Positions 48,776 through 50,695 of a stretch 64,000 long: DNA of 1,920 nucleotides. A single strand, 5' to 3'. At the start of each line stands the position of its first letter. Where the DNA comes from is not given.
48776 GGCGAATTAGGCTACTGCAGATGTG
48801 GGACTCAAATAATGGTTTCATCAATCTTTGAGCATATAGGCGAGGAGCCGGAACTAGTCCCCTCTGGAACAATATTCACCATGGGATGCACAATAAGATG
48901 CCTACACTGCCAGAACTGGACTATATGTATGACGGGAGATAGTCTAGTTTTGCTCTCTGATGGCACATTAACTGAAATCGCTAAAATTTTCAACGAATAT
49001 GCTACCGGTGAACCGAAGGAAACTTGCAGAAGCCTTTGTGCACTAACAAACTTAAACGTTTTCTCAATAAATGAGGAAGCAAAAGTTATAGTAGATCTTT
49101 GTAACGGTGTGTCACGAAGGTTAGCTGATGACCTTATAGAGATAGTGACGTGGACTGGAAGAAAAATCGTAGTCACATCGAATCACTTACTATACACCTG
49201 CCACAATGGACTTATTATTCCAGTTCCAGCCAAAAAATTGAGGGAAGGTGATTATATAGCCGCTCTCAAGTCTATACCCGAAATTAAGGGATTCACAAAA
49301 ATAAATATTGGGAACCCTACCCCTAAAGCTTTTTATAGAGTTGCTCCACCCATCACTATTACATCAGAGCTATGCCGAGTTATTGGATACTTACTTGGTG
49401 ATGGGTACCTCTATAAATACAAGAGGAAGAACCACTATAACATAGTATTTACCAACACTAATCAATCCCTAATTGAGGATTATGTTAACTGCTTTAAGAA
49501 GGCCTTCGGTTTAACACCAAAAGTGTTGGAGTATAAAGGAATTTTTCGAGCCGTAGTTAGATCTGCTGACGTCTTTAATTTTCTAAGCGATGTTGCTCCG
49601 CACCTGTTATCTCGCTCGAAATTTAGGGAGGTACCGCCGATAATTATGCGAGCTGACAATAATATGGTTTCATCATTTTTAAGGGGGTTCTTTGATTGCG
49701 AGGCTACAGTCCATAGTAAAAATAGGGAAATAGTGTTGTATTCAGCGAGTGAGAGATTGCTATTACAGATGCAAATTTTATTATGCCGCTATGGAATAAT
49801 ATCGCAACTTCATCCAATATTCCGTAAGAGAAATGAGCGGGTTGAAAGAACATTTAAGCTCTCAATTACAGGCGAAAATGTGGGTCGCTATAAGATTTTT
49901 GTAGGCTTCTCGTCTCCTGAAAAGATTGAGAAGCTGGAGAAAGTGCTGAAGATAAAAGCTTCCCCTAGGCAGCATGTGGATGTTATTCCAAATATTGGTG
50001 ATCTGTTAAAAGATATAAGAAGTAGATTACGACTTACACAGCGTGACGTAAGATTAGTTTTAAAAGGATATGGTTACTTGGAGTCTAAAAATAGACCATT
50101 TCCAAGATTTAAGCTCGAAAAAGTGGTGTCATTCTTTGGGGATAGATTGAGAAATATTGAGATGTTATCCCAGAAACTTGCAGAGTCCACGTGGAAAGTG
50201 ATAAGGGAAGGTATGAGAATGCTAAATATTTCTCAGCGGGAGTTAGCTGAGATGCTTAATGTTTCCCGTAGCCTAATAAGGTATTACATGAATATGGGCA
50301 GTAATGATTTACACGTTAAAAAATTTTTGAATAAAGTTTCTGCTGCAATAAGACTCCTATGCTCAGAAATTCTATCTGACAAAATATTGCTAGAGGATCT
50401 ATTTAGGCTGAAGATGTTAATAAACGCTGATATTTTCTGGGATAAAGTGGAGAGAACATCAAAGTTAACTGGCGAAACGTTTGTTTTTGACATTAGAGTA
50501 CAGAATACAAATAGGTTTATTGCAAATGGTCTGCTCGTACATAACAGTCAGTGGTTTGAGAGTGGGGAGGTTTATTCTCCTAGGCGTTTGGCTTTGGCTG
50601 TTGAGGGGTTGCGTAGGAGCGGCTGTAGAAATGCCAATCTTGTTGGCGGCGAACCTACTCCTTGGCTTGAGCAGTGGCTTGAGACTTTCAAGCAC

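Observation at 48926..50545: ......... intein inserted next to the Fe-S cluster motif of a PflX-like radical SAM enzyme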

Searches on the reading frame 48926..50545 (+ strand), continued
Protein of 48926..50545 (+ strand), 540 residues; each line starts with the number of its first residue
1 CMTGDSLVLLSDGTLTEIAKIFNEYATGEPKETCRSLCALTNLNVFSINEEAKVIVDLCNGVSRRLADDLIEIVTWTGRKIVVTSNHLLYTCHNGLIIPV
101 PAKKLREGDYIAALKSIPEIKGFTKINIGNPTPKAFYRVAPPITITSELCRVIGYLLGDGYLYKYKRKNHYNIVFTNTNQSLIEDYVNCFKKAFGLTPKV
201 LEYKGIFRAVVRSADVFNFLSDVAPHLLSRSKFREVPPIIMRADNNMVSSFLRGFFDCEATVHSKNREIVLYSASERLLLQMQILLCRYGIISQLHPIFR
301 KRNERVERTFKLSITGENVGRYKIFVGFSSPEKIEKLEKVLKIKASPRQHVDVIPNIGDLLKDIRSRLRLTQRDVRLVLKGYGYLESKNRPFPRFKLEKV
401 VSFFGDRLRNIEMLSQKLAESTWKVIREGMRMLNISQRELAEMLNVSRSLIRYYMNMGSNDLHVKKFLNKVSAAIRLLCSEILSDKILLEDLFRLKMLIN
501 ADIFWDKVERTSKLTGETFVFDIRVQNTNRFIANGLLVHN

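Call 41: search_protein_families(library=pfam, proteins=[L011:1966-6813:+, L017:1671-7028:+, L055:1540-4596:+, L042:1576-5967:+, L018:1957-5433:+, L012:1936-4953:+, L021:1549-7038:+], max_evalue=0.00001)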
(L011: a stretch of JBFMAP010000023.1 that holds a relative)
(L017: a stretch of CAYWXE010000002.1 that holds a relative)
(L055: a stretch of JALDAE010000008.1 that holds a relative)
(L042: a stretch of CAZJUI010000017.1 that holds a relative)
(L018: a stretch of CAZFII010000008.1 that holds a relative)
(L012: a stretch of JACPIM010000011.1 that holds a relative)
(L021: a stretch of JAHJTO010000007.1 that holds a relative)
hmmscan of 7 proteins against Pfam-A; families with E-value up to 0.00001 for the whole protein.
L011:1966-6813:+ (1616 aa): 7 families
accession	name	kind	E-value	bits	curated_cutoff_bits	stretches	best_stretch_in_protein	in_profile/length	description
PF00493.29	MCM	-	6.9e-73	244.9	23.3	3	1406-1484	146-224/224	MCM P-loop domain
PF14528.11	LAGLIDADG_3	-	2e-49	166.2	22.5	3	593-676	3-82/82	LAGLIDADG-like domain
PF14890.11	Intein_splicing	-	1.2e-45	155.6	35.8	2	353-817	1-155/155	Intein splicing domain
PF17855.7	MCM_lid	-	1.3e-26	93.3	27.4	1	1511-1592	1-84/87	MCM AAA-lid domain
PF17207.9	MCM_OB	-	3.6e-26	91.8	24.8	1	114-237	3-125/126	MCM OB domain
PF01381.28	HTH_3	-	1.2e-09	38.5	23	1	709-755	1-51/55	Helix-turn-helix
PF14551.11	MCM_N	-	2.5e-08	34.7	24.9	1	24-86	2-71/95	MCM N-terminal domain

L017:1671-7028:+ (1786 aa): 9 families
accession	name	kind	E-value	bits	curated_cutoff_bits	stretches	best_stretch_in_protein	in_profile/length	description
PF00493.29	MCM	-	4.7e-90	301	23.3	2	1459-1585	98-224/224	MCM P-loop domain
PF14528.11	LAGLIDADG_3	-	2e-57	191.8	22.5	3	589-674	1-82/82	LAGLIDADG-like domain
PF14890.11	Intein_splicing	-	1.4e-54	184.5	35.8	2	351-808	3-155/155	Intein splicing domain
PF17207.9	MCM_OB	-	4.5e-32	110.9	24.8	1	111-236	2-125/126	MCM OB domain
PF17855.7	MCM_lid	-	6.6e-30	103.9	27.4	1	1609-1693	1-87/87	MCM AAA-lid domain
PF01381.28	HTH_3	-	2.9e-12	46.9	23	1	702-748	1-51/55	Helix-turn-helix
PF05204.19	Hom_end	-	6.3e-08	33.1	21.1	0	590-668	12-91/110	Homing endonuclease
PF01078.27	Mg_chelatase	-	1.7e-07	31.3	20.3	1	1467-1535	91-159/207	Magnesium chelatase, subunit ChlI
PF21120.3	MCM_WH_arc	-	5.4e-06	26.8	26.1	0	1720-1781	1-63/63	Archaeal MCM, winged-helix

L055:1540-4596:+ (1019 aa): 9 families
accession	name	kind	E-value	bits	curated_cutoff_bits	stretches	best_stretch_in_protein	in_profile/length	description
PF00493.29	MCM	-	2.5e-87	292.1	23.3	2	674-828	70-224/224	MCM P-loop domain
PF17855.7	MCM_lid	-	6.7e-30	103.9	27.4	1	842-928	2-86/87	MCM AAA-lid domain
PF14890.11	Intein_splicing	-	3.6e-29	102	35.8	1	349-674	3-155/155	Intein splicing domain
PF17207.9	MCM_OB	-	4.5e-25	88.3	24.8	1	109-234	2-123/126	MCM OB domain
PF01381.28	HTH_3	-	1.4e-10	41.4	23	0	563-597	1-35/55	Helix-turn-helix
PF01078.27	Mg_chelatase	-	3.1e-08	33.7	20.3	1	716-778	97-159/207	Magnesium chelatase, subunit ChlI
PF14551.11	MCM_N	-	4.5e-07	30.6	24.9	1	26-87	2-72/95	MCM N-terminal domain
PF12844.13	HTH_19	-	5e-06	26.8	30.2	0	562-603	3-44/64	Helix-turn-helix domain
PF21120.3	MCM_WH_arc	-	9.1e-06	26.1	26.1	1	957-1016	2-62/63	Archaeal MCM, winged-helix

L042:1576-5967:+ (1464 aa): 4 families
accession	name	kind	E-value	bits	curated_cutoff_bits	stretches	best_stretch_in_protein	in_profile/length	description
PF14890.11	Intein_splicing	-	2.5e-28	99.3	35.8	1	490-1174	8-155/155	Intein splicing domain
PF14528.11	LAGLIDADG_3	-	1.7e-19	70.3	22.5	1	727-803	2-82/82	LAGLIDADG-like domain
PF00437.27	T2SSE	-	6e-07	28.9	24.9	1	1181-1309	162-275/370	Type II/IV secretion system protein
PF01381.28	HTH_3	-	1.5e-06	28.5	23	0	986-1028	6-48/55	Helix-turn-helix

L018:1957-5433:+ (1159 aa): 8 families
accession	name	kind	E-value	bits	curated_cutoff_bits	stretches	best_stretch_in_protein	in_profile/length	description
PF00493.29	MCM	-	3.2e-96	321.2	23.3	2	800-959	65-224/224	MCM P-loop domain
PF17207.9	MCM_OB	-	2e-32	112.1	24.8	1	111-236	2-125/126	MCM OB domain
PF17855.7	MCM_lid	-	9.1e-31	106.6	27.4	1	982-1066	1-87/87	MCM AAA-lid domain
PF14528.11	LAGLIDADG_3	-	3.3e-30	104.6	22.5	2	587-671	2-82/82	LAGLIDADG-like domain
PF14890.11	Intein_splicing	-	4.2e-30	105.1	35.8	1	351-805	3-155/155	Intein splicing domain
PF01381.28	HTH_3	-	3.2e-11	43.5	23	1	699-745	1-51/55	Helix-turn-helix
PF01078.27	Mg_chelatase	-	1.5e-07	31.5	20.3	1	843-909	93-159/207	Magnesium chelatase, subunit ChlI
PF13560.12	HTH_31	-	2.4e-06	28.2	27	1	699-742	6-54/64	Helix-turn-helix domain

L012:1936-4953:+ (1006 aa): 7 families
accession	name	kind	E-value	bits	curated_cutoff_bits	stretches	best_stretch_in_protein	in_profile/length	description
PF00493.29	MCM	-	6.4e-85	284.3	23.3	2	809-973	58-222/224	MCM P-loop domain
PF14890.11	Intein_splicing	-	3.9e-30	105.2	35.8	1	363-821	1-155/155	Intein splicing domain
PF17207.9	MCM_OB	-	5.4e-24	84.8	24.8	1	120-248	2-125/126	MCM OB domain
PF14528.11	LAGLIDADG_3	-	4.4e-23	81.8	22.5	1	605-688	2-82/82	LAGLIDADG-like domain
PF14551.11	MCM_N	-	2.9e-09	37.7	24.9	1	36-97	2-72/95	MCM N-terminal domain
PF01078.27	Mg_chelatase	-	5.1e-07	29.7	20.3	1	863-925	97-159/207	Magnesium chelatase, subunit ChlI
PF01381.28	HTH_3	-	8.5e-06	26.1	23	0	724-760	4-44/55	Helix-turn-helix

L021:1549-7038:+ (1830 aa): 3 families
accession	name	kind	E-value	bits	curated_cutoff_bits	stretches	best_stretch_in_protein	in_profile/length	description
PF14890.11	Intein_splicing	-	2e-65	219.8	35.8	3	1056-1565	7-155/155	Intein splicing domain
PF14528.11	LAGLIDADG_3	-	2.9e-36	124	22.5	2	730-805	3-82/82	LAGLIDADG-like domain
PF01079.26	Hint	-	1.2e-07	32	29.7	0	1092-1162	39-116/213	Hint module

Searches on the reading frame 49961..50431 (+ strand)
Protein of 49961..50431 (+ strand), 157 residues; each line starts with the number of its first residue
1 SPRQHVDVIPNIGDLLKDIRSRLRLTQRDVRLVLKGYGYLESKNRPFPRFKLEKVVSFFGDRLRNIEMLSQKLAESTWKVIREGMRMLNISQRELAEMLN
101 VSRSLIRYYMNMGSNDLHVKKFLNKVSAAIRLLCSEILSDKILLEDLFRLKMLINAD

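Call 39: search_protein_families(library=pfam, alignment_id=A3, max_evalue=0.1)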
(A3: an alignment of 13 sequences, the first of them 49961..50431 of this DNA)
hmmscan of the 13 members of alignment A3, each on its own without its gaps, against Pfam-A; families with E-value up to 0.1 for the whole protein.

A. member 1, window:49961-50431:+ (157 aa): 14 families
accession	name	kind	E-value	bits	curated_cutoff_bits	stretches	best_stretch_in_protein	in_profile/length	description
PF13412.12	HTH_24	-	9.3e-05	22.4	21.9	1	90-111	18-39/48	Winged helix-turn-helix DNA-binding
PF01381.28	HTH_3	-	9.4e-05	22.8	23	1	81-111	1-31/55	Helix-turn-helix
PF13560.12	HTH_31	-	0.00038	21.1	27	0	89-111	14-36/64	Helix-turn-helix domain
PF12844.13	HTH_19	-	0.0045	17.3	30.2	0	86-106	9-29/64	Helix-turn-helix domain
PF08279.18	HTH_11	-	0.0052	17.1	25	1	89-109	15-35/55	HTH domain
PF21650.2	DnaG_cat_HB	-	0.0094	16.4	27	1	112-148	15-53/63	DNA primase DnaG, catalytic core, helical bundle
PF00376.29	MerR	-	0.0097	16.1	28.2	1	94-109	4-19/38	MerR family regulatory protein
PF13545.12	HTH_Crp_2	-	0.025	15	27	1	86-104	18-37/70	Crp-like helix-turn-helix domain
PF13411.12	MerR_1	-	0.026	15.1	21.6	1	93-113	4-24/69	MerR HTH family regulatory protein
PF12728.13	HTH_17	-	0.065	14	27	0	93-119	5-30/51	Helix-turn-helix domain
PF24235.1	RHG29_45_N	-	0.065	13.9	27.7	0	73-119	18-64/108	Rho GTPase-activating protein 29/45 N-terminal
PF13744.12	HTH_37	-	0.067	13.5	27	0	76-124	18-66/80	Helix-turn-helix domain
PF11427.14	HTH_Tnp_Tc3_1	-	0.075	13.3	21.1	0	82-110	13-41/50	Tc3 transposase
PF07022.19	Phage_CI_repr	-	0.096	13.5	22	0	80-106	2-29/65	Bacteriophage CI repressor helix-turn-helix domain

B. families by the number of members that match (of 13 scanned): 37 families (the first 25 are shown)
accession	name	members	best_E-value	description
PF01381.28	HTH_3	13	2e-07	Helix-turn-helix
PF13560.12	HTH_31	11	9.4e-07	Helix-turn-helix domain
PF13412.12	HTH_24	10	3.3e-05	Winged helix-turn-helix DNA-binding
PF12844.13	HTH_19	9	1.3e-06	Helix-turn-helix domain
PF07022.19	Phage_CI_repr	8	0.012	Bacteriophage CI repressor helix-turn-helix domain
PF08279.18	HTH_11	6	0.0025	HTH domain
PF20432.4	Xre-like-HTH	6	0.0025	Antitoxin Xre-like helix-turn-helix domain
PF13545.12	HTH_Crp_2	6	0.006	Crp-like helix-turn-helix domain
PF08281.18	Sigma70_r4_2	5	0.00094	Sigma-70, region 4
PF13411.12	MerR_1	5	0.0027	MerR HTH family regulatory protein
PF13744.12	HTH_37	5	0.027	Helix-turn-helix domain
PF00376.29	MerR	4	0.00057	MerR family regulatory protein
PF15731.11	MqsA_antitoxin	4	0.0012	Antitoxin component of bacterial toxin-antitoxin system, MqsA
PF12728.13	HTH_17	4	0.039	Helix-turn-helix domain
PF13518.12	HTH_28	3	0.0016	Helix-turn-helix domain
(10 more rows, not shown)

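Call 46: predict_structure(alignment_id=A3)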
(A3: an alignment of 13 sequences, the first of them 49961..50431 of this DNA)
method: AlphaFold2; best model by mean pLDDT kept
length: 157 residues; sequences in the alignment: 13
mean_pLDDT: 90.1   pTM: 0.85
mean pLDDT of the five models: 90.1, 89.3, 88.5, 88.5, 88.2
residues with pLDDT >= 90: 111; 70-90: 35; 50-70: 7; < 50: 4
segments of 3 or more residues with pLDDT < 50: 1-4
pLDDT, mean of each block of 10 residues (from residue 1): 57 91 95 86 78 93 98 93 96 97 95 87 96 98 95 83
secondary structure, 60 per line:
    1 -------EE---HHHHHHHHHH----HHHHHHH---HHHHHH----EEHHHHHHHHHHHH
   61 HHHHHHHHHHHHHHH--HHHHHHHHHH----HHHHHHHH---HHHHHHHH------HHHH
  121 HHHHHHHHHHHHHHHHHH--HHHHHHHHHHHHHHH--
elements in order: H13-22 H27-33 H37-42 H49-75 H78-87 H92-99 H103-110 H117-138 H141-155

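Call 50: fold_search(model_id=the predicted structure, library=pdb)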
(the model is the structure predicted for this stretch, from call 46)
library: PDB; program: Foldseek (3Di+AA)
matches with E <= 10: 343; with E <= 0.001: 0
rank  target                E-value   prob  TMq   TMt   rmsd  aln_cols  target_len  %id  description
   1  4xef_D                5.0e-01  0.18  0.21  0.23  18.1       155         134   21  Pyk2-FAT complexed with Leupaxin LD motif LD1 (released 2015-12-23)
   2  3u3f_B                6.1e-01  0.15  0.20  0.23  18.1       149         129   22  Structural basis for the interaction of Pyk2 PAT domain with paxillin LD motifs (released 2012-10-24)
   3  3gm1_A                9.9e-01  0.13  0.21  0.23  17.7       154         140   21  Crystal Structure of the Focal Adhesion Targeting (FAT) Domain of Pyk2 in Complex with Paxillin LD4 Motif-Derived Pept (released 2009-05-05)
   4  3u3f_A                1.2e+00  0.11  0.20  0.23  18.1       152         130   18  Structural basis for the interaction of Pyk2 PAT domain with paxillin LD motifs (released 2012-10-24)
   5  4xek_A                1.2e+00  0.12  0.21  0.23  17.7       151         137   22  Pyk2-FAT domain in complex with leupaxin LD4 motif (released 2015-12-30)
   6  3gm1_B                1.2e+00  0.12  0.21  0.23  17.6       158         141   16  Crystal Structure of the Focal Adhesion Targeting (FAT) Domain of Pyk2 in Complex with Paxillin LD4 Motif-Derived Pept (released 2009-05-05)
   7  4tql_A                1.3e+00  0.07  0.17  0.14  22.8       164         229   16  Computationally designed three helix bundle (released 2014-10-15)
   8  6edt_M                1.4e+00  0.15  0.20  0.20  13.1       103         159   16  Mycobacterium tuberculosis RNAP open promoter complex with RbpA/CarD and AP3 promoter (released 2018-11-21)
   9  3gm3                  1.4e+00  0.12  0.21  0.24  17.6       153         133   22  Crystal Structure of the Focal Adhesion Targeting (FAT) Domain of Pyk2 (released 2009-05-05)
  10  6hu9_c                1.4e+00  0.09  0.19  0.12  19.2       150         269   11  III2-IV2 mitochondrial respiratory supercomplex from S. cerevisiae (released 2018-12-26)
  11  4tql_B                1.4e+00  0.07  0.18  0.13  22.6       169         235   14  Computationally designed three helix bundle (released 2014-10-15)
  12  2xhe_B                1.4e+00  0.06  0.17  0.13  18.9       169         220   13  Crystal structure of the Unc18-syntaxin 1 complex from Monosiga brevicollis (released 2011-06-29)
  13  7vjn_A                1.5e+00  0.63  0.22  0.43   5.2        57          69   28  Crystal structure of anti-CRISPR-associated protein Aca1 in Pseudomonas phage JBD30 (released 2021-10-13)
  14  3kxa_B                1.5e+00  0.20  0.24  0.28  13.7       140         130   12  Crystal Structure of NGO0477 from Neisseria gonorrhoeae (released 2010-01-19)
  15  1k05_C                1.5e+00  0.11  0.22  0.24  19.1       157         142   20  Crystal structure of the Focal Adhesion Targeting Domain of Focal Adhesion Kinase (released 2002-01-30)
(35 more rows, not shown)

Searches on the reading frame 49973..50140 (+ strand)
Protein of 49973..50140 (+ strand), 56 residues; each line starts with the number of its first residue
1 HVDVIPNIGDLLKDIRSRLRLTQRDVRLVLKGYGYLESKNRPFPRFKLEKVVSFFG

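Call 67: search_protein_families(library=pfam, proteins=[window:49973-50140:+], max_evalue=1)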
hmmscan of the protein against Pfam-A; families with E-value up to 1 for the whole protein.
window:49973-50140:+ (56 aa): 0 families

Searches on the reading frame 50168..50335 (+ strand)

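Call 67: search_protein_families(library=pfam, proteins=[window:50168-50335:+], max_evalue=1)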
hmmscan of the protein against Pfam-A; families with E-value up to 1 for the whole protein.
window:50168-50335:+ (56 aa): 21 families
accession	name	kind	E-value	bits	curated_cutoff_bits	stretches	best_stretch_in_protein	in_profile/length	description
PF01381.28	HTH_3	-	6.9e-06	26.4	23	1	12-42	1-31/55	Helix-turn-helix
PF13412.12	HTH_24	-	2.7e-05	24.1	21.9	1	21-42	18-39/48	Winged helix-turn-helix DNA-binding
PF08279.18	HTH_11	-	0.0014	18.9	25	1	20-40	15-35/55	HTH domain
PF00376.29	MerR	-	0.0017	18.6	28.2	1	25-40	4-19/38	MerR family regulatory protein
PF13411.12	MerR_1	-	0.0083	16.7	21.6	1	24-45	4-25/69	MerR HTH family regulatory protein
PF13545.12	HTH_Crp_2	-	0.0091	16.4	27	1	16-35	17-37/70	Crp-like helix-turn-helix domain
PF12728.13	HTH_17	-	0.0095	16.6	27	1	24-43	5-24/51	Helix-turn-helix domain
PF12844.13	HTH_19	-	0.0096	16.3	30.2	1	17-37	9-29/64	Helix-turn-helix domain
PF11427.14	HTH_Tnp_Tc3_1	-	0.013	15.8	21.1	1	12-41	12-41/50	Tc3 transposase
PF07022.19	Phage_CI_repr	-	0.015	16.1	22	1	11-37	2-29/65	Bacteriophage CI repressor helix-turn-helix domain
PF00392.27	GntR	-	0.021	14.9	27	1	22-38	26-42/64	Bacterial regulatory proteins, gntR family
PF13560.12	HTH_31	-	0.027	15.2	27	1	20-42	14-36/64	Helix-turn-helix domain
PF04545.22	Sigma70_r4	-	0.028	14.4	24.1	1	21-38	21-38/50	Sigma-70, region 4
PF17762.8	HTH_ParB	-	0.04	14.5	22.6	1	12-54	12-54/102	ParB HTH domain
PF08281.18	Sigma70_r4_2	-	0.047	13.8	25.7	1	18-42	24-48/54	Sigma-70, region 4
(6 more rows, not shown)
